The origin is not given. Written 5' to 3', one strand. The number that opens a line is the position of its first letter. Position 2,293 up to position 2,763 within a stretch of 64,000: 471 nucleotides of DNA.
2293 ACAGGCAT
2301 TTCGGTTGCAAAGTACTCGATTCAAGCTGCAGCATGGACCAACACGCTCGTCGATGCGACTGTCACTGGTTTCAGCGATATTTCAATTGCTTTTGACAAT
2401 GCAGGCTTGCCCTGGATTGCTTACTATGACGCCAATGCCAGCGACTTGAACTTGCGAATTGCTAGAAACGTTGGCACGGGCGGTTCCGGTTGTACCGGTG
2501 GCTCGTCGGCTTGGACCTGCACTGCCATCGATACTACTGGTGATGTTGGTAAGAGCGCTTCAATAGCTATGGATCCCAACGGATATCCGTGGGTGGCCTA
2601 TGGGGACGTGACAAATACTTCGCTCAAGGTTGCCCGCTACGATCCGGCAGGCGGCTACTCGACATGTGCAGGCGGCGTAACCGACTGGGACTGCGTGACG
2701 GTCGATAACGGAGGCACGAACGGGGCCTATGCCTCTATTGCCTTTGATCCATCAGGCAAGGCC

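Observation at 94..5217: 1707-aa surface protein made of ≥11 tandem Cys-pair/beta-propeller-blade repeats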

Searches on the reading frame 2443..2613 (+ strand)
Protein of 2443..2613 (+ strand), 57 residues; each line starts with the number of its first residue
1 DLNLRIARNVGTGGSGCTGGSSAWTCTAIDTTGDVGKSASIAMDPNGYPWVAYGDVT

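Call 29: search_protein_representatives(alignment_id=A3)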
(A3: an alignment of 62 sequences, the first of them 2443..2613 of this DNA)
Query: 62 sequences, 57 profile positions. Proteins with E-value up to 0.001 (for the whole library): 16635; up to 1e-10: 8724; up to 1e-30: 1634. The best 150 are listed.
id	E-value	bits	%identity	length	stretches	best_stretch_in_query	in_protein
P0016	0.0e+00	1221.6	-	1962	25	2-53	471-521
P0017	0.0e+00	1202.7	-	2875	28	3-54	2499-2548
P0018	0.0e+00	1184.6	-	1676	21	2-56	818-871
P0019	0.0e+00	1055.9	-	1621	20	1-56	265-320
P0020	1.8e-296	972.5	-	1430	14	2-56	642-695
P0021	8.4e-281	922.4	-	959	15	2-56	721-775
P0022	5.9e-275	903.6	-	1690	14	1-56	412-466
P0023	2.1e-271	892.3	-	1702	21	2-56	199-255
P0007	1.1e-262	864.3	-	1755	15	1-56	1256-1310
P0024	4.4e-257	846.4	-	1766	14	2-56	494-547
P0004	4.9e-256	843.0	-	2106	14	2-56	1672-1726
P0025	1.9e-253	834.8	-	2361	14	1-56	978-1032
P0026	4.1e-252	830.5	-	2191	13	1-56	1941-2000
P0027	4.1e-242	798.5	-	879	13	2-56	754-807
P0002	6.2e-241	794.7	-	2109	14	1-56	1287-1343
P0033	3.8e-225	744.1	-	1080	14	2-56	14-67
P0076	8.2e-125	422.8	-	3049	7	1-56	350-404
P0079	1.7e-122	415.4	-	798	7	1-56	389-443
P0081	5.4e-118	401.0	-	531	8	1-56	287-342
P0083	1.3e-114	390.1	-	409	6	1-55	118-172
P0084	1.8e-114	389.7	-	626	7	1-56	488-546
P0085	2.4e-111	379.7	-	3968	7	2-56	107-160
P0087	7.7e-111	378.1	-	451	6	2-56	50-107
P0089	1.2e-106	364.7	-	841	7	2-56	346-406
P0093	6.6e-104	355.9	-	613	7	1-56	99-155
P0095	8.9e-103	352.2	-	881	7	2-56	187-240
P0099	4.3e-100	343.7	-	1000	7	2-56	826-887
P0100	6.9e-100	343.0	-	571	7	2-56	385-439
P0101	1.8e-94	325.7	-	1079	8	2-56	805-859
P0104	1.6e-93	322.6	-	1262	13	20-56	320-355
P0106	4.2e-92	318.1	-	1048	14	20-56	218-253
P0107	7.9e-92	317.2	-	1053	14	20-56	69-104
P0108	5.1e-90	311.4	-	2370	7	1-56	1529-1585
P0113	1.5e-84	293.9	-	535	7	2-56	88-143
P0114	3.2e-84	292.8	-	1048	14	20-56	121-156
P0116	3.0e-83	289.7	-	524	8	2-56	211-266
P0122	9.5e-79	275.3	-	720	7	5-55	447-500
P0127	4.9e-76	266.6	-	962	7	2-56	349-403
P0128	2.0e-75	264.7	-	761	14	25-56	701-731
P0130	4.2e-75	263.6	-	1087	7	1-56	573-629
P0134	1.4e-74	261.9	-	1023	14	30-56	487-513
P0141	2.5e-72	254.7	-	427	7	2-55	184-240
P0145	4.7e-71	250.7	-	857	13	19-55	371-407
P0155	9.3e-69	243.3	-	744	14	20-56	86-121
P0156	1.0e-68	243.2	-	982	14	20-55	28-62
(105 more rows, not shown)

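Call 30: search_protein_families(library=pfam, proteins=[P0104, P0106, P0107, P0114, P0128, P0134, P0155, P0156, P0145], max_evalue=0.01)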
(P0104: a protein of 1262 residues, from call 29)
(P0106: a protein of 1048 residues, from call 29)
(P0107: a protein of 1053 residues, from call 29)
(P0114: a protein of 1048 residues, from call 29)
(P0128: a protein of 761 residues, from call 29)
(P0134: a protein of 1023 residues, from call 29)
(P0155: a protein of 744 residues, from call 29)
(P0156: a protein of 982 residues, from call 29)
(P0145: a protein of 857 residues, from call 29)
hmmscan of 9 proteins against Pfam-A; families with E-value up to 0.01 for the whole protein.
P0104 (1262 aa): 3 families
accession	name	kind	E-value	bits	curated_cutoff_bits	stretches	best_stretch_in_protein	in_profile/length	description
PF25788.1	Ig_Rha78A_N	-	4.3e-15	56.3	27.4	3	946-996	50-101/105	Rha78A-like, N-terminal immunoglobulin domain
PF09076.15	Crystall_2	-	1e-07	32.1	25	0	680-708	31-59/70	Beta/Gamma crystallin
PF13205.12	Big_5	-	6.1e-06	27.3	23.6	0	1004-1103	8-105/105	Bacterial Ig-like domain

P0106 (1048 aa): 3 families
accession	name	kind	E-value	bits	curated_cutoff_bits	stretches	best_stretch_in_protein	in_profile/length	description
PF15892.11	BNR_4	-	1.4e-11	44.7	27.3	0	79-131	216-269/272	BNR repeat-containing family member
PF13860.13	FlgD_ig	-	2.5e-08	34.2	27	1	983-1035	23-75/79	FlgD Ig-like domain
PF21159.3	FlgK_2nd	-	0.00012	22.8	24.7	0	614-665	55-106/116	Flagellar hook-associated protein 1, D3 domain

P0107 (1053 aa): 4 families
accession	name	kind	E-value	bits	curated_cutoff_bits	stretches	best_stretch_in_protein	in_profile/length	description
PF11113.13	Phage_head_chap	-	8.9e-10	39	25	0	231-261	8-35/56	Head assembly gene product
PF00107.32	ADH_zinc_N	-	3.1e-07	30.8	31.8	0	92-122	12-41/129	Zinc-binding dehydrogenase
PF13860.13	FlgD_ig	-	3.8e-05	24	27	1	988-1039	22-73/79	FlgD Ig-like domain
PF17936.7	Big_6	-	0.0099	16.5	27.6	0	711-743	47-80/83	Bacterial Ig domain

P0114 (1048 aa): 2 families
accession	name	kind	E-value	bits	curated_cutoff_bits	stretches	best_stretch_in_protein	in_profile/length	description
PF15892.11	BNR_4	-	3.7e-17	63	27.3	0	37-81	222-270/272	BNR repeat-containing family member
PF13860.13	FlgD_ig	-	1.6e-08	34.8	27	1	984-1036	24-76/79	FlgD Ig-like domain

P0128 (761 aa): 0 families

P0134 (1023 aa): 3 families
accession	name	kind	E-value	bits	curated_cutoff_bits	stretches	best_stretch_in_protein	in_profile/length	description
PF15892.11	BNR_4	-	5e-10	39.6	27.3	0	185-213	228-256/272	BNR repeat-containing family member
PF19461.4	DUF5998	-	0.00021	21.5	25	0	304-322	118-136/179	Family of unknown function (DUF5998)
PF24029.1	DUF7340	-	0.0054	16.9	27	0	116-141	13-38/62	Domain of unknown function (DUF7340)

P0155 (744 aa): 3 families
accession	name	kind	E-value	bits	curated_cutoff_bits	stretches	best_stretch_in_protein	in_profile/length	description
PF15892.11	BNR_4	-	1.3e-20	74.4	27.3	0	495-536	228-267/272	BNR repeat-containing family member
PF23911.1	DUF7253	-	0.0016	19.1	25.1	0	602-638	50-86/110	Domain of unknown function (DUF7253)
PF11113.13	Phage_head_chap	-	0.0044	17.6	25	0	152-181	6-33/56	Head assembly gene product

P0156 (982 aa): 3 families
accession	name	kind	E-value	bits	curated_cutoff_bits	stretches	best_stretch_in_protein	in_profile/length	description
PF07705.17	CARDB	-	2.5e-18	66.6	22.7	1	816-916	1-100/101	CARDB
PF23911.1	DUF7253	-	0.00039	21.1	25.1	0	203-224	68-89/110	Domain of unknown function (DUF7253)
PF19190.6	BACON_2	-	0.0047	17.3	25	1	715-785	2-71/94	Viral BACON domain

P0145 (857 aa): 4 families
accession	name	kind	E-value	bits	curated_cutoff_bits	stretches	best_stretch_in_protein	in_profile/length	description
PF02369.22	Big_1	-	2.8e-06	27.8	34.9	1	763-853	5-90/93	Bacterial Ig-like domain (group 1)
PF13540.12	RCC1_2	-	0.0011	19.2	22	0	188-203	6-21/30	Regulator of chromosome condensation (RCC1) repeat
PF17789.7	MG4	-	0.0028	18.3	24.7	0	779-849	18-82/95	Macroglobulin domain MG4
PF06903.17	VirK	-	0.0074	16.8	23.7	0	322-352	63-93/98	VirK protein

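Call 31: search_protein_families(library=pfam, proteins=[P0021, P0027, P0033, P0079, P0081, P0083, P0084, P0087, P0093, P0100], max_evalue=0.01)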
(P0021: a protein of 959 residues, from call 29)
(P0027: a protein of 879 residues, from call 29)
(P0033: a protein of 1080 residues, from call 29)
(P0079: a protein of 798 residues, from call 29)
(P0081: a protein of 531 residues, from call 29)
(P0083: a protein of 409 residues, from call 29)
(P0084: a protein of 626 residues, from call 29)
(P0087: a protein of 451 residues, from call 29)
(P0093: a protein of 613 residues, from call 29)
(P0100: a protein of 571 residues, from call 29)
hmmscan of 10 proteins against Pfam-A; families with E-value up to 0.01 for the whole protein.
P0021 (959 aa): 3 families
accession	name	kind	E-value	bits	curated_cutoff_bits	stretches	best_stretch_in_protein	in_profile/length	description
PF18938.6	aRib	-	2.3e-07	30.9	27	0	294-324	32-62/71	Atypical Rib domain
PF07189.16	SF3b10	-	1.3e-05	25.6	27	0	211-247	14-50/78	Splicing factor 3B subunit 10 (SF3b10)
PF07963.17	N_methyl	-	0.0081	16.1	21.2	0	9-27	2-20/27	Prokaryotic N-terminal methylation motif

P0027 (879 aa): 3 families
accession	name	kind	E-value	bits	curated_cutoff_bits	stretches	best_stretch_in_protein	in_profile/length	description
PF09076.15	Crystall_2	-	0.004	17.4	25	0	569-590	31-52/70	Beta/Gamma crystallin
PF17660.6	BTRD1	-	0.0053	17.1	23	0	685-698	1-14/50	Polyglycine hydrolase-like, structural repeat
PF02685.22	Glucokinase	-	0.0093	15.5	22.1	0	629-651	235-259/314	Glucokinase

P0033 (1080 aa): 2 families
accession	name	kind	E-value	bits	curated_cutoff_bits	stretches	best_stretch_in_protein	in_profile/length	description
PF15892.11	BNR_4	-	6e-12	45.9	27.3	0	773-816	216-258/272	BNR repeat-containing family member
PF20093.5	DUF6484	-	0.0073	17.4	27.6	0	786-814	4-32/61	Domain of unknown function (DUF6484)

P0079 (798 aa): 1 family
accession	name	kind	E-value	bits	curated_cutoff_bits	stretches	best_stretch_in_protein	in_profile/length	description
PF21722.4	Gly_rich_2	-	2.5e-12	47.7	24.3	1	48-258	4-226/226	Glycine-rich domain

P0081 (531 aa): 0 families

P0083 (409 aa): 8 families
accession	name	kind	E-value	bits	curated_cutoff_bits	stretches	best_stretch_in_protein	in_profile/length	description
PF20762.2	DUF6836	-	7.6e-11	42.9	24.2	0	210-236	72-98/115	Domain of unknown function (DUF6836)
PF06739.17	SBBP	-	2.2e-10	40.8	20.5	0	377-391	13-27/38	Beta-propeller repeat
PF07494.17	Reg_prop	-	2.4e-10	39.8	20.4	0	263-282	3-22/24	Two component regulator propeller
PF07189.16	SF3b10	-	8.6e-09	35.8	27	0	284-316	5-37/78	Splicing factor 3B subunit 10 (SF3b10)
PF22794.1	jr-ZPR1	-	1.6e-07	31.7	27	0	267-295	83-113/125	ZPR1 jelly-roll domain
PF06613.17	KorB_C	-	0.0002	21.7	25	0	106-125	30-49/59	KorB C-terminal beta-barrel domain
PF01272.25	GreA_GreB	-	0.00078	19.8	26.9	0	333-365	9-41/77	Transcription elongation factor, GreA/GreB, C-term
PF17780.6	OCRE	-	0.0064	16.9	24.7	0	212-230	27-45/52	OCRE domain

P0084 (626 aa): 2 families
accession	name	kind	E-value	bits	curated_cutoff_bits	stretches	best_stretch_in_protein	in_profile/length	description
PF07963.17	N_methyl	-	6.7e-06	25.9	21.2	1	23-47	3-27/27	Prokaryotic N-terminal methylation motif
PF18938.6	aRib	-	0.0054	17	27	0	469-497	40-68/71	Atypical Rib domain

P0087 (451 aa): 1 family
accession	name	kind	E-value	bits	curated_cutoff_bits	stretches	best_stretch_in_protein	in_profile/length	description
PF08646.16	Rep_fac-A_C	-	0.0038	17.4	28.5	0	130-171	36-80/146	Replication factor-A C terminal domain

P0093 (613 aa): 0 families

P0100 (571 aa): 1 family
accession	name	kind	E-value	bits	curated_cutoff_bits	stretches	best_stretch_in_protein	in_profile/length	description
PF07963.17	N_methyl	-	2.2e-07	30.6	21.2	1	19-42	3-26/27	Prokaryotic N-terminal methylation motif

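Call 49: search_solved_structures(query=A3, max_evalue=10, show_alignments=2)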
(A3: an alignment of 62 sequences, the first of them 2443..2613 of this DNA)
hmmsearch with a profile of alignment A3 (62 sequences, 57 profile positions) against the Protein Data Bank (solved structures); distinct sequences matched with E-value up to 10: 17.
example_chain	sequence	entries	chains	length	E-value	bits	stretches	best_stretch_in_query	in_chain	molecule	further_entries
6f0q_A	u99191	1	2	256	2.9e-05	27.1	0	38-51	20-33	Pizza6-AYW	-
6i38_A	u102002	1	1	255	3.1e-05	27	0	38-51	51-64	nv2Pizza6-AYW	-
6i3b_A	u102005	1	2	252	3.5e-05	26.9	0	38-51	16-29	cPizza6-AYW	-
6i3a_A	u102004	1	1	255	3.9e-05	26.7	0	38-51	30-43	v22Pizza6-AYW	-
6i37_A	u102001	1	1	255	4.6e-05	26.5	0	38-51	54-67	nv1Pizza6-AYW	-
6i39_A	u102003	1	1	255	0.00029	23.9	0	38-51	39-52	v31Pizza6-AYW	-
7zqg_A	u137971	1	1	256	0.008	19.3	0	38-51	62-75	Pizza6-KSH-TSH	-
7zq2_A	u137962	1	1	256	0.01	18.9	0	38-51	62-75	Pizza6-RSH-TSH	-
7zpz_A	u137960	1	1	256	0.014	18.5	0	38-51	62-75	Pizza6-TSR-TSH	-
7zcj_A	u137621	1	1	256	0.021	18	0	38-51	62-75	Pizza6-TNH-TSH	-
7zpw_A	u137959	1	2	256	0.022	17.9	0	38-51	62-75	Pizza6-TSK-TSH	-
6f0s_A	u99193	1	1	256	0.023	17.8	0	38-51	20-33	Pizza6-SYW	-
7zph_A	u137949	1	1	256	0.032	17.4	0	39-51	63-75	Pizza6-TNK-RSH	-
4irt_A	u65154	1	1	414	0.16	15.1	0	20-55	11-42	Uncharacterized protein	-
5muk_A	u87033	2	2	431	0.25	14.5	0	19-53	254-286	Neuraminidase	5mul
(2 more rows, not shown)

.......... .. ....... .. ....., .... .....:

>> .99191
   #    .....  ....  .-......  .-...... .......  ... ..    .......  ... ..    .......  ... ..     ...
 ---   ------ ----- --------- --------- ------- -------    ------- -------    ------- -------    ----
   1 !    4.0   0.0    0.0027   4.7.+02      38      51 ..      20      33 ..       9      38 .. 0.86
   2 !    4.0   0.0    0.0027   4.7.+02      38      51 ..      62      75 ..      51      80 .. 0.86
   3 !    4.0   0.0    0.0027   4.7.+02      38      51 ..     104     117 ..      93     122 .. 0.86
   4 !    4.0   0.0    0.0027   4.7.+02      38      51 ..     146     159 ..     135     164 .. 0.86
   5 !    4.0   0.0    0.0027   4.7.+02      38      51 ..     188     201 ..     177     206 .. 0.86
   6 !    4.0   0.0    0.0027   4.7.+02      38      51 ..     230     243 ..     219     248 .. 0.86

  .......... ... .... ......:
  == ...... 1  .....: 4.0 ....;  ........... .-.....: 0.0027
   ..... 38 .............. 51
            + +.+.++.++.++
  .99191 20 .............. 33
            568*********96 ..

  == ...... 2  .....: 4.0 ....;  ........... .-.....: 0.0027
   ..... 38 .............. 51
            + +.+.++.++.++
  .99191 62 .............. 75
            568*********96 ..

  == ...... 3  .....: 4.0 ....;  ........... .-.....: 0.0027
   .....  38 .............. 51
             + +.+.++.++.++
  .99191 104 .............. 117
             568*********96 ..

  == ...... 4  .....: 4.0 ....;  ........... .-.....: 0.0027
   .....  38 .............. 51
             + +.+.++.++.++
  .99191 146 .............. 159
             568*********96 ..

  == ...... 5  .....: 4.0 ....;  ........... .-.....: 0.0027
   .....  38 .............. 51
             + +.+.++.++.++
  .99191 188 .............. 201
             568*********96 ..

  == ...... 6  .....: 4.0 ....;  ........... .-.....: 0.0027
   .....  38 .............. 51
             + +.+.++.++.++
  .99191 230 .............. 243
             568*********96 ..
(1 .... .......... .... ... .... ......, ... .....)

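Call 50: search_solved_structures(query=P0114, max_evalue=1)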
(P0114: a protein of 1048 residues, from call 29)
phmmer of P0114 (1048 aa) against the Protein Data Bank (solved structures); distinct sequences matched with E-value up to 1: 7.
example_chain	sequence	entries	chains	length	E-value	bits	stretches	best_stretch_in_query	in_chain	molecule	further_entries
7mcc_A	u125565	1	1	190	6.4e-10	40.8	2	50-167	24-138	AI-designed TIM-barrel F2C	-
7smj_A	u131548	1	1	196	3.2e-06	28.6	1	51-165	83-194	AI-designed TIM-barrel F2N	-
4u3h_A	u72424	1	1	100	4.8e-06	28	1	882-941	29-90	FN3con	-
3osv_A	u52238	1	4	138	0.0041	18.3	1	983-1036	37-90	Flagellar basal-body rod modification protein FlgD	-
3c12_A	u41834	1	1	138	0.0086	17.2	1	983-1034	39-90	Flagellar protein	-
4zzf_A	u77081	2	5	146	0.39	11.7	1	978-1043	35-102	Flagellar basal body rod modification protein | Basal-body rod modification protein FlgD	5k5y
4zzk_A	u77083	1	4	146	0.39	11.7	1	978-1043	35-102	Basal-body rod modification protein FlgD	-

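Call 55: search_protein_families(library=ncbifam, proteins=[P0155, P0114, P0084, P0100, P0093, P0083, P0021], max_evalue=0.01)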
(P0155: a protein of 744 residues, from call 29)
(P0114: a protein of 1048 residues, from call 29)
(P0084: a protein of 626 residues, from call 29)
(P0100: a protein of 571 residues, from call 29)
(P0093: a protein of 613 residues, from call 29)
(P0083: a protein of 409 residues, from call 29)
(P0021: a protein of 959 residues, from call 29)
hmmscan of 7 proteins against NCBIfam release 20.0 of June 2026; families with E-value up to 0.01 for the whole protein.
P0155 (744 aa): 0 families

P0114 (1048 aa): 5 families
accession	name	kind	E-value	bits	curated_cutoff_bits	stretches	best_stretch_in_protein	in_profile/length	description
NF005176.1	PRK06655.1-1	equivalog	8.2e-08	32.4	230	1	985-1042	99-158/197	flagellar hook assembly protein FlgD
NF052228.1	T9SS_PorZ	equivalog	5.3e-05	21.8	260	1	985-1047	697-756/757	type IX secretion system anionic LPS delivery protein PorZ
NF009277.0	PRK12634.1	equivalog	0.0015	18.6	333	1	983-1035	122-174/221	flagellar basal body rod modification protein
TIGR04183.1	Por_Secre_tail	domain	0.0015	18.4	23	1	982-1046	18-71/72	T9SS type A sorting domain-containing protein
NF009276.0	PRK12633.1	equivalog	0.0024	17.6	383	1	986-1037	132-183/234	flagellar basal body rod modification protein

P0084 (626 aa): 8 families
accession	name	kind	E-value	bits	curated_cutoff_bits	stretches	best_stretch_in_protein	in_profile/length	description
TIGR01708.2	typeII_sec_gspH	equivalog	2.2e-08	34.3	80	1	25-79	2-56/169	type II secretion system minor pseudopilin GspH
NF007800.0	PRK10506.1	equivalog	3.3e-07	30.3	158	1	24-80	8-64/163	prepilin peptidase-dependent protein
TIGR02532.1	IV_pilin_GFxxxE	domain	0.00014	21.6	16.3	1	26-47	3-24/24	prepilin-type N-terminal cleavage/methylation domain-containing protein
NF041013.1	T4P_ComGE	equivalog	0.0005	20.1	49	1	26-73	5-52/83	competence type IV pilus minor pilin ComGE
TIGR02596.1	TIGR02596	subfamily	0.00073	19.7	70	1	27-79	1-53/196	Verru_Chthon cassette protein D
NF007862.0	PRK10574.1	equivalog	0.0013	18.8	138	1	25-59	5-39/145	prepilin peptidase-dependent pilin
NF040982.1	ComGD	equivalog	0.0018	18.6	70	0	26-79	3-56/139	competence type IV pilus minor pilin ComGD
NF047827.1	T3SSXpsH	equivalog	0.0025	17.6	160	1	26-80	2-56/145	type II secretion system protein XpsH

P0100 (571 aa): 10 families
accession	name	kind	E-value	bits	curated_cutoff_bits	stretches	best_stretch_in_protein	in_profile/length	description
NF007800.0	PRK10506.1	equivalog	7.7e-09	35.6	158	1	18-81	6-69/163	prepilin peptidase-dependent protein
TIGR02532.1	IV_pilin_GFxxxE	domain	9.1e-08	31.6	16.3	1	20-43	1-24/24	prepilin-type N-terminal cleavage/methylation domain-containing protein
TIGR01708.2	typeII_sec_gspH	equivalog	8.4e-07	29.1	80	1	21-80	2-61/169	type II secretion system minor pseudopilin GspH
NF041013.1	T4P_ComGE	equivalog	1.1e-05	25.4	49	1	21-62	4-46/83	competence type IV pilus minor pilin ComGE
NF007862.0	PRK10574.1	equivalog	1.5e-05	25.2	138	1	19-55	3-39/145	prepilin peptidase-dependent pilin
TIGR02596.1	TIGR02596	subfamily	1.6e-05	25.1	70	1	23-76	1-54/196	Verru_Chthon cassette protein D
TIGR01707.1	gspI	equivalog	7.5e-05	23.2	44.35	1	22-65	1-43/101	type II secretion system minor pseudopilin GspI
TIGR01711.1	gspJ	equivalog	0.00013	21.9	64.85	1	21-56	1-36/192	type II secretion system minor pseudopilin GspJ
NF041775.1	typeIV_PilA_Myxo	equivalog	0.00051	20.1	400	1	20-50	10-40/214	type IV pilin protein PilA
NF047827.1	T3SSXpsH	equivalog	0.0072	16.1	160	0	21-76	1-56/145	type II secretion system protein XpsH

P0093 (613 aa): 0 families

P0083 (409 aa): 2 families
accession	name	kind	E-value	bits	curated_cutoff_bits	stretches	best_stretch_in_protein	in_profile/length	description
NF052228.1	T9SS_PorZ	equivalog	3.4e-08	32.4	260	1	90-225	425-548/757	type IX secretion system anionic LPS delivery protein PorZ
NF038331.1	Tsi3_fam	domain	3.7e-05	24.2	45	0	196-230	60-94/116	Tsi3 family protein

P0021 (959 aa): 2 families
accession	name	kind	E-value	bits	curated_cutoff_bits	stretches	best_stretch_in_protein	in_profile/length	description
NF007848.0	PRK10557.1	equivalog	0.0002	20.7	120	1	5-71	4-70/192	prepilin peptidase-dependent protein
NF041575.1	antitoxPezA_Strep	equivalog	0.005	16.8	290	0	238-264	95-121/158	type II toxin-antitoxin system antitoxin PezA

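Call 64: search_protein_families(library=pfam, proteins=[P0089, P0095, P0099, P0101, P0113, P0116, P0122, P0127, P0130, P0141], max_evalue=0.0001)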
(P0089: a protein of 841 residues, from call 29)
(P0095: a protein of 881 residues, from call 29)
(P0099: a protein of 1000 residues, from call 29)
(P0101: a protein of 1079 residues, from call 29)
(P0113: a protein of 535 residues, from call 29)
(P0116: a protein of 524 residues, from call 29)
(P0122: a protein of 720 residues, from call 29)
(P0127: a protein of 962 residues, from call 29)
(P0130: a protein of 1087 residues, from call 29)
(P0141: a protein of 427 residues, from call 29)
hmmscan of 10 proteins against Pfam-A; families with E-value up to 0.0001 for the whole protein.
P0089 (841 aa): 0 families

P0095 (881 aa): 0 families

P0099 (1000 aa): 0 families

P0101 (1079 aa): 0 families

P0113 (535 aa): 1 family
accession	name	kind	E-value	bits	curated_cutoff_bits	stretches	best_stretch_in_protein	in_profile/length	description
PF01833.30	TIG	-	3e-11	43.6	20.9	1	456-529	1-81/84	IPT/TIG domain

P0116 (524 aa): 0 families

P0122 (720 aa): 0 families

P0127 (962 aa): 3 families
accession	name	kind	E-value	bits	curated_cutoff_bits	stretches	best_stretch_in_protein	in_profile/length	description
PF00801.26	PKD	-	1.6e-18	66.9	23.5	1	503-574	5-80/80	PKD domain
PF18911.6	PKD_4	-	5.1e-15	55.7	27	0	760-822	16-82/85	PKD domain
PF15892.11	BNR_4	-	2e-05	24.5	27.3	0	160-198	216-254/272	BNR repeat-containing family member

P0130 (1087 aa): 0 families

P0141 (427 aa): 0 families
